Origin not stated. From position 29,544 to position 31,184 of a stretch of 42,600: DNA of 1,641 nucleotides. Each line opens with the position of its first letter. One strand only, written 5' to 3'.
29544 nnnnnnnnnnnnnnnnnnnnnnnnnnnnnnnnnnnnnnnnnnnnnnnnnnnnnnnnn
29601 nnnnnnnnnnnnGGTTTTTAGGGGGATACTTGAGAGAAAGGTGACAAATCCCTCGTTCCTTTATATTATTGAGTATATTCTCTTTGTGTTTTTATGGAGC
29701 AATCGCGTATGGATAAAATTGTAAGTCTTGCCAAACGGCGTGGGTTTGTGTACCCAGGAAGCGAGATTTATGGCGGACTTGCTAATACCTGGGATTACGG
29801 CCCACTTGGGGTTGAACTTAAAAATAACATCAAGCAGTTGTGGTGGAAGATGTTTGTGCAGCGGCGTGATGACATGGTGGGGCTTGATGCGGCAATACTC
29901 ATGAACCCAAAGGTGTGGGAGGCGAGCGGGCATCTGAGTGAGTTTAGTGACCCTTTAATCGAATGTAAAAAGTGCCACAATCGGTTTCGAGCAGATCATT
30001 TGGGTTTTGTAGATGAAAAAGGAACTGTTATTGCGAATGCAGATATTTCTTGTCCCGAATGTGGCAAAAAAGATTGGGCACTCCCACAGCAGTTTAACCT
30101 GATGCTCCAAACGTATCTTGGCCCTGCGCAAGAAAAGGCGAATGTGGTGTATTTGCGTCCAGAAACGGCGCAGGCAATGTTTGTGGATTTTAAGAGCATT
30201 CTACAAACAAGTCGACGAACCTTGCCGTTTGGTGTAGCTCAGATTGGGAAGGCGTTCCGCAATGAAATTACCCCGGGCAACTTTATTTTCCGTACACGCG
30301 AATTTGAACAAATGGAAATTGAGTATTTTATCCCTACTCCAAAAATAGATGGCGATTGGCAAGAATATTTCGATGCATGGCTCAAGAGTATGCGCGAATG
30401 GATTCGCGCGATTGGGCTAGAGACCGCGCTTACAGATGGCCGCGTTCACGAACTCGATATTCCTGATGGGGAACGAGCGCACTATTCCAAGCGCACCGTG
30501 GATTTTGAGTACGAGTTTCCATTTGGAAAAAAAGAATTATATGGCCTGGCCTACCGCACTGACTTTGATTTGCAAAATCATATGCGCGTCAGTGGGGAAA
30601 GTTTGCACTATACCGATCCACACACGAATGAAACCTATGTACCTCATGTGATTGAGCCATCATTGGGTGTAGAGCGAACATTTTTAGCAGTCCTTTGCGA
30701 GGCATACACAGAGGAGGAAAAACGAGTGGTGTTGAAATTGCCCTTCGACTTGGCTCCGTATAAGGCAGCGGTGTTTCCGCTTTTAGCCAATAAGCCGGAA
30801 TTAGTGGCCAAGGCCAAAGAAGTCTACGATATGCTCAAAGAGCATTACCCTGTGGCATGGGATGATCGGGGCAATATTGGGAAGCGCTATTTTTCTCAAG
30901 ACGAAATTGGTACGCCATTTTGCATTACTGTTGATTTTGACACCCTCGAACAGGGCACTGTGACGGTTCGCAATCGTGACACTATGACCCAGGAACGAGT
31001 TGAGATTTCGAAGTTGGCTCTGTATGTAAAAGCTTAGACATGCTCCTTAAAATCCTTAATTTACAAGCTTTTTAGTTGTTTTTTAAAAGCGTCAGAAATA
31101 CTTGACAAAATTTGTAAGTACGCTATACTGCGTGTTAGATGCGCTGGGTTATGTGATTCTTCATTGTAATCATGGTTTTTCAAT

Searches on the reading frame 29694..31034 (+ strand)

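Call 28: search_protein_families(library=pfam, proteins=[window:29694-31034:+], max_evalue=0.01)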
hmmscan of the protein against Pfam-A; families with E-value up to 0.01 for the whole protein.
window:29694-31034:+ (447 aa): 2 families
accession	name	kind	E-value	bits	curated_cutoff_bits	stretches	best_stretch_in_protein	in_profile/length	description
PF03129.25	HGTP_anticodon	-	1.9e-19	70.1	21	1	357-446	1-92/94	Anticodon binding domain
PF00587.30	tRNA-synt_2b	-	1.1e-13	52.1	29.3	1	148-334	7-176/179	tRNA synthetase class II core domain (G, H, P, S and T)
